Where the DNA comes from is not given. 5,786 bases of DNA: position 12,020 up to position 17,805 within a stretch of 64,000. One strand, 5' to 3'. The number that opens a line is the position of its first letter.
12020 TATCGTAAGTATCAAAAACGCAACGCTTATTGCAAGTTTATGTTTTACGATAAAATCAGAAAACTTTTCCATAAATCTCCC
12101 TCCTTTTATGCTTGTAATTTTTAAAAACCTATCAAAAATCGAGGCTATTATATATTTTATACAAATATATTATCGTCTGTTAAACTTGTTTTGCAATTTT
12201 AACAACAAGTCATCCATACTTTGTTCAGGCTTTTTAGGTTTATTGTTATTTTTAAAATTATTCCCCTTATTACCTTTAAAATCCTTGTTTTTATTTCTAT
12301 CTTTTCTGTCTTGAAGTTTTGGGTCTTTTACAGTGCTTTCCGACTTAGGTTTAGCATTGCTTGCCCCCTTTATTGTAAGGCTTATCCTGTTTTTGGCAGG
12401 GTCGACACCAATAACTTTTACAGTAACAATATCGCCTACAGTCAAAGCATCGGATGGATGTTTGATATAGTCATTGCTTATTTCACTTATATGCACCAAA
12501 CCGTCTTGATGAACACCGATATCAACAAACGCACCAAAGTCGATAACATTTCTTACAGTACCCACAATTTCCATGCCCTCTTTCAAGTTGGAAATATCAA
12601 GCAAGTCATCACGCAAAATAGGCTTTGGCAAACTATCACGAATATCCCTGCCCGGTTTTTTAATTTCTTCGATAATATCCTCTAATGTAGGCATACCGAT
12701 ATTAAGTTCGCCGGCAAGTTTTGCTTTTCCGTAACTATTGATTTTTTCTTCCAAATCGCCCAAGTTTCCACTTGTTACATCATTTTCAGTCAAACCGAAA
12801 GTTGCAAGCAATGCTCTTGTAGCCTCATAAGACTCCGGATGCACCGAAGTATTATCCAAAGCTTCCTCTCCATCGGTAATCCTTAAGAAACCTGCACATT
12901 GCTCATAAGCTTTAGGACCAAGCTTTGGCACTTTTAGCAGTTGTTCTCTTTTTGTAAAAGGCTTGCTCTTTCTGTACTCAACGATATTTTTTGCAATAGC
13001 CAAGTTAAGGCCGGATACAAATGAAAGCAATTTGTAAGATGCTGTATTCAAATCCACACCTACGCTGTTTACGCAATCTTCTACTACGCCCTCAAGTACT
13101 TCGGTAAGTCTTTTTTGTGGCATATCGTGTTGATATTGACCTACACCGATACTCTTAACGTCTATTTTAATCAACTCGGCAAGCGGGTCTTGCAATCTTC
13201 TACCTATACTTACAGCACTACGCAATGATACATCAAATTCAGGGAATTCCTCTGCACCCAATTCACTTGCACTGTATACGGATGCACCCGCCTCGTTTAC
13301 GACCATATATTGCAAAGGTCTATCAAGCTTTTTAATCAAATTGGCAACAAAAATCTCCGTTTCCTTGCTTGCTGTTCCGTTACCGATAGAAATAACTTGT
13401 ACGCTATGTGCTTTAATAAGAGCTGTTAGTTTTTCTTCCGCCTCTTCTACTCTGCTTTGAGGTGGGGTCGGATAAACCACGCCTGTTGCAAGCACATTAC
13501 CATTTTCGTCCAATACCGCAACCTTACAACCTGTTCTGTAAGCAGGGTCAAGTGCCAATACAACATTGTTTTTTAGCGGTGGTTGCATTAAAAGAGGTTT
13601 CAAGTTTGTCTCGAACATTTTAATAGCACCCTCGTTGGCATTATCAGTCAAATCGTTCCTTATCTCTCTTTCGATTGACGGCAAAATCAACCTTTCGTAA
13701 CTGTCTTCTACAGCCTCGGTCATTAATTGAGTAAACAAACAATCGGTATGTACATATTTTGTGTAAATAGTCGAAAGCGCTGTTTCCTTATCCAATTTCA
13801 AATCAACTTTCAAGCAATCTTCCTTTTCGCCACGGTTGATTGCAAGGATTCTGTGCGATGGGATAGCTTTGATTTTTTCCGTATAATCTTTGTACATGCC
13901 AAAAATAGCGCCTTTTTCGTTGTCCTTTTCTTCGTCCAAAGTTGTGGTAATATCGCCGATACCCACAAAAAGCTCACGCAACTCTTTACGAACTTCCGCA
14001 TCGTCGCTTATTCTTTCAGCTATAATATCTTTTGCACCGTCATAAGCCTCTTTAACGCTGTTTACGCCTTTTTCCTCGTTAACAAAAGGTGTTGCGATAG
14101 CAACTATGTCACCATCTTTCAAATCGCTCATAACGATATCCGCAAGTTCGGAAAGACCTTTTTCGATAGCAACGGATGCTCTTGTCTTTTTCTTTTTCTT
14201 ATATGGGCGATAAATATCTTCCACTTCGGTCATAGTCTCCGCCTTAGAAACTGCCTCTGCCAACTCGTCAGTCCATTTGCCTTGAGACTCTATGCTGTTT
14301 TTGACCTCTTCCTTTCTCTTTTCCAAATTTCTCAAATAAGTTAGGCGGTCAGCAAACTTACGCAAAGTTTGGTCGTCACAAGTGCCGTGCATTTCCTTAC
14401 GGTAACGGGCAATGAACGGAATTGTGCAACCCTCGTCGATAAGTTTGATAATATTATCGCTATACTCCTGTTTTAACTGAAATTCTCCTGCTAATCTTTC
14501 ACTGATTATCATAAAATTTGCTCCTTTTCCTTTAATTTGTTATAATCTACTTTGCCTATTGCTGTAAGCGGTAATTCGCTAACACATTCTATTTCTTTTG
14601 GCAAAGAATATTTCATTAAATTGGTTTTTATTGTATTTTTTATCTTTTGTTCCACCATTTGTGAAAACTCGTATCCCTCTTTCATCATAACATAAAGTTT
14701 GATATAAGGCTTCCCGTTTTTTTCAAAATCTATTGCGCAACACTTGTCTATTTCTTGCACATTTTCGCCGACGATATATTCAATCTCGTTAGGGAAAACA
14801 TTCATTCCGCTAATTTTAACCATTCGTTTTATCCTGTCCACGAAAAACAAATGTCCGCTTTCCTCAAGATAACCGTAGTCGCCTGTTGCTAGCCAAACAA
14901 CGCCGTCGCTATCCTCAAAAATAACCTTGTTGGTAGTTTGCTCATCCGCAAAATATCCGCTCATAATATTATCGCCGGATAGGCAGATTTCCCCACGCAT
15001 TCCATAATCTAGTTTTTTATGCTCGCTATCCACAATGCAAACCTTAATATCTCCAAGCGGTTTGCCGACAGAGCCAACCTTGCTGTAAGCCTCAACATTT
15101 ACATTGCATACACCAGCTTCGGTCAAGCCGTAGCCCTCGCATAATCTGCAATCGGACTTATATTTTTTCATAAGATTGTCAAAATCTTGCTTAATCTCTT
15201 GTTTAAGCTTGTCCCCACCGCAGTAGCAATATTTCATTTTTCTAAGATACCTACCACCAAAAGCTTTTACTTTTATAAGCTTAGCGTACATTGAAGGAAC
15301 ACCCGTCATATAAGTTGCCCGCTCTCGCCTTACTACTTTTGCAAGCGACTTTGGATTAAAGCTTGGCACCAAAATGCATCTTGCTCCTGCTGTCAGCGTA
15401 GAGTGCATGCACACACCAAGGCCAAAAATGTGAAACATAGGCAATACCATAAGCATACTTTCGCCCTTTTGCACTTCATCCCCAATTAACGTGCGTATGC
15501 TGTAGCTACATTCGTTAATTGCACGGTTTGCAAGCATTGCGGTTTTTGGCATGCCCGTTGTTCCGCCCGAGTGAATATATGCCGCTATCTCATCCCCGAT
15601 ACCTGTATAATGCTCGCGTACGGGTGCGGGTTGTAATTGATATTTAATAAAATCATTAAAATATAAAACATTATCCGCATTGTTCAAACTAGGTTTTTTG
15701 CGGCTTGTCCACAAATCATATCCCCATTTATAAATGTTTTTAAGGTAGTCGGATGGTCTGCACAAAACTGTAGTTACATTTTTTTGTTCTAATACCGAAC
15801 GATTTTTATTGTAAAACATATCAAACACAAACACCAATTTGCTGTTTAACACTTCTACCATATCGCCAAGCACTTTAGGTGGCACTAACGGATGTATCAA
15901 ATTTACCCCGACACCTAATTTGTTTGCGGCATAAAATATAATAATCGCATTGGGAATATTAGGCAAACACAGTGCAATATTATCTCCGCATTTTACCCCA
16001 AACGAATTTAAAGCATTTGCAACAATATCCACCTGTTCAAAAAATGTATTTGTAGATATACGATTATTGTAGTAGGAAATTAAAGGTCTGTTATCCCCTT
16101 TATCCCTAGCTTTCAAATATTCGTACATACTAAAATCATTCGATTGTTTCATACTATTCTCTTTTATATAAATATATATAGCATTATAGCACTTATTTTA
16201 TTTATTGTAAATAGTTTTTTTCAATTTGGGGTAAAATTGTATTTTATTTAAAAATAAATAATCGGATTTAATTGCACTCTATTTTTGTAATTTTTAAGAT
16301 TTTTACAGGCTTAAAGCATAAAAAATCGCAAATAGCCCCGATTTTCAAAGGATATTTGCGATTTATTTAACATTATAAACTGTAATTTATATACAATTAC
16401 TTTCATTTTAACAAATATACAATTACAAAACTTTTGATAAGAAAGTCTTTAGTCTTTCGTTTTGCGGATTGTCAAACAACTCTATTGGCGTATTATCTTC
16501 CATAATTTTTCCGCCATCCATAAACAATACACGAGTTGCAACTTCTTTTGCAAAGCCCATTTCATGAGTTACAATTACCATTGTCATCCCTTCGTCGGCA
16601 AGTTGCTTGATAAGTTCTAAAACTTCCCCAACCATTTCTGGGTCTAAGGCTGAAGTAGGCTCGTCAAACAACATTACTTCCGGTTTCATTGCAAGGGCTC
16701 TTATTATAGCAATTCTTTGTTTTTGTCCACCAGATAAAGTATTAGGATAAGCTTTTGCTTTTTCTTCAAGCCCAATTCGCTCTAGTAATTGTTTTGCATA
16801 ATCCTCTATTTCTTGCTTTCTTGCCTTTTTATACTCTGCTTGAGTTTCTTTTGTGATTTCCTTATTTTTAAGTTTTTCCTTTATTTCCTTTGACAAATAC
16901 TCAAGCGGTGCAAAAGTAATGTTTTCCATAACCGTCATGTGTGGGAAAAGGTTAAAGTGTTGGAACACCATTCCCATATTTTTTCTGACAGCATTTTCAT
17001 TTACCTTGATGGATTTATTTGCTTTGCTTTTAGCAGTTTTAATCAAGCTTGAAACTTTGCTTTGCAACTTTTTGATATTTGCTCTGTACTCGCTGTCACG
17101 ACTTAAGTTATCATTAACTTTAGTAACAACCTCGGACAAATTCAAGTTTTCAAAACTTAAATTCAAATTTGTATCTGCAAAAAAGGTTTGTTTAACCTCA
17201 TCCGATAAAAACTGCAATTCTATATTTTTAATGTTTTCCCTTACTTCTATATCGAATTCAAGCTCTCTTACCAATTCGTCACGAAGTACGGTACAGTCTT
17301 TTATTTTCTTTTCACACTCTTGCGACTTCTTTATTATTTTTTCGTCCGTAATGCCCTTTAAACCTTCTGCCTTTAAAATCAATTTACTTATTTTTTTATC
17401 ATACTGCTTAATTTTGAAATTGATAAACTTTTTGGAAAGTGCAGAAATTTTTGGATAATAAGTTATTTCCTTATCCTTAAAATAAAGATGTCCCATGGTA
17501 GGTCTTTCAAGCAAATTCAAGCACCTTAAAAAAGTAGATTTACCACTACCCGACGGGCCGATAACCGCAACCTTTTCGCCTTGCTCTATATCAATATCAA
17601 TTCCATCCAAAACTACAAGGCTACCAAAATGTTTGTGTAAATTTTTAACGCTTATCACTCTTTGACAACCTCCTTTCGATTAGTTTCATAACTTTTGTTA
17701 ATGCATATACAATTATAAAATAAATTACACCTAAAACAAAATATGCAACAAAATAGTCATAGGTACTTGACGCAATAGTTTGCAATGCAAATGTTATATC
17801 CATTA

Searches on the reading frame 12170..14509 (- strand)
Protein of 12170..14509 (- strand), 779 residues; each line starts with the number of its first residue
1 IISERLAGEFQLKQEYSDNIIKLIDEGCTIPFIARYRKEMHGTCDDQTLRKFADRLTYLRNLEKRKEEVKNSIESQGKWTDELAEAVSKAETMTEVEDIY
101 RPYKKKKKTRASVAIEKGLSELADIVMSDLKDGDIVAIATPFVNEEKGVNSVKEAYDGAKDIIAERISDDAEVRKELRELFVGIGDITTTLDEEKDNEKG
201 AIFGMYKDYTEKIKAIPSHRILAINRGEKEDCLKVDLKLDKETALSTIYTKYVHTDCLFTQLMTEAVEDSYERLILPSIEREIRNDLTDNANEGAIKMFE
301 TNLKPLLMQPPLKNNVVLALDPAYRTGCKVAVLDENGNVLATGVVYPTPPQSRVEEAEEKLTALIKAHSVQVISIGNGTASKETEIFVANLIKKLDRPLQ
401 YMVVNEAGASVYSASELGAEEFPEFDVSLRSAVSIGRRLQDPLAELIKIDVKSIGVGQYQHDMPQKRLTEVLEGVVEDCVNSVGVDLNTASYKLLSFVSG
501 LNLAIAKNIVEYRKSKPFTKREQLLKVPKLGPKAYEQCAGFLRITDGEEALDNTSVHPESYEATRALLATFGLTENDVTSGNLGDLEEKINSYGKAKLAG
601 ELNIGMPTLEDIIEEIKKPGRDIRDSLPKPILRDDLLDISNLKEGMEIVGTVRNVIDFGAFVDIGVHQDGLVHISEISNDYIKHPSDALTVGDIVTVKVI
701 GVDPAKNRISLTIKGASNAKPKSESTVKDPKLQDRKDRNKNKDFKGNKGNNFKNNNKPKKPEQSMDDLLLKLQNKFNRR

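Call 75: search_protein_families(library=pfam, proteins=[window:12170-14509:-], max_evalue=0.00001)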
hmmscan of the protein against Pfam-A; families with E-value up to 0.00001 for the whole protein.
window:12170-14509:- (779 aa): 9 families
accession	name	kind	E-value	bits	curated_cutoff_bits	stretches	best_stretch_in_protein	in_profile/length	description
PF16921.10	Tex_YqgF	-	5.7e-55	185.6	27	1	316-440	2-126/126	Tex protein YqgF-like domain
PF22706.1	Tex_central_region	-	4.5e-32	111.9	27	1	137-299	8-178/178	Tex central region-like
PF09371.15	Tex_N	-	1.5e-27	95.5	32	1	2-74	3-75/75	Tex-like protein N-terminal domain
PF12836.13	HHH_3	-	3.7e-27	94.6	27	1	480-543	1-65/65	Helix-hairpin-helix motif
PF00575.29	S1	-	8.5e-19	68.2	22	1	643-714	3-74/74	S1 RNA binding domain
PF17674.7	HHH_9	-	2.5e-18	67.1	23.1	1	550-624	2-70/70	HHH domain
PF23459.1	S1_RRP5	-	3.3e-09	37.6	27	1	642-711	1-70/72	RRP5 S1 domain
PF14635.12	HHH_7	-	5.7e-09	36.7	27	1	450-544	2-103/104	Helix-hairpin-helix motif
PF14639.11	YqgF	-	5.3e-06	26.8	35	0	353-447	47-147/150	Holliday-junction resolvase-like of SPT6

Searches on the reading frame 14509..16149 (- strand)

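Call 75: search_protein_families(library=pfam, proteins=[window:14509-16149:-], max_evalue=0.00001)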
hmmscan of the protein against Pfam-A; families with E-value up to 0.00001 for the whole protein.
window:14509-16149:- (546 aa): 2 families
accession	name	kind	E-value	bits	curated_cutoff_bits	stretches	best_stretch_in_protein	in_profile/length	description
PF00501.34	AMP-binding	-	1.3e-64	218.8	29.9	1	16-400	7-384/384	AMP-binding enzyme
PF13193.12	AMP-binding_C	-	1.6e-06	29.4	24.5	1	464-533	9-76/76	AMP-binding enzyme C-terminal domain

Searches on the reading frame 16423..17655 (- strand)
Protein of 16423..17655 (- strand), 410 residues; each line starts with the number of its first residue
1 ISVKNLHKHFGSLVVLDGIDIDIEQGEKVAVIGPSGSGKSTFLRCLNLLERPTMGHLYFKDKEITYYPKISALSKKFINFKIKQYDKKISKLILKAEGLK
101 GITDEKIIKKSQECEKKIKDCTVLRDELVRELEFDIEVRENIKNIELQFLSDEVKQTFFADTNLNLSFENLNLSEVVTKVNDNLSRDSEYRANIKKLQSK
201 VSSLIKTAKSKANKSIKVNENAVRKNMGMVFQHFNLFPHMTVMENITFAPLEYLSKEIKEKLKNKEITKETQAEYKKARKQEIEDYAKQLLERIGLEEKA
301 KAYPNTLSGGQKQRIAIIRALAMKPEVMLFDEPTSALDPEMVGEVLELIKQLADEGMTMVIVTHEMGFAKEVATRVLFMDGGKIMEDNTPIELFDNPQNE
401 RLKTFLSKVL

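Call 75: search_protein_families(library=pfam, proteins=[window:16423-17655:-], max_evalue=0.00001)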
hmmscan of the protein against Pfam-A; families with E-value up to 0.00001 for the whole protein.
window:16423-17655:- (410 aa): 3 families
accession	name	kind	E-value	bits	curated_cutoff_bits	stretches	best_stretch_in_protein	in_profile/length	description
PF00005.33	ABC_tran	-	6.6e-35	121.1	25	2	218-335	52-137/137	ABC transporter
PF13304.12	AAA_21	-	6.6e-14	53.1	27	1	30-366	3-300/304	AAA domain, putative AbiEii toxin, Type IV TA system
PF02463.25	SMC_N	-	1e-08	35.4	40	0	251-372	135-205/220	RecF/RecN/SMC N terminal domain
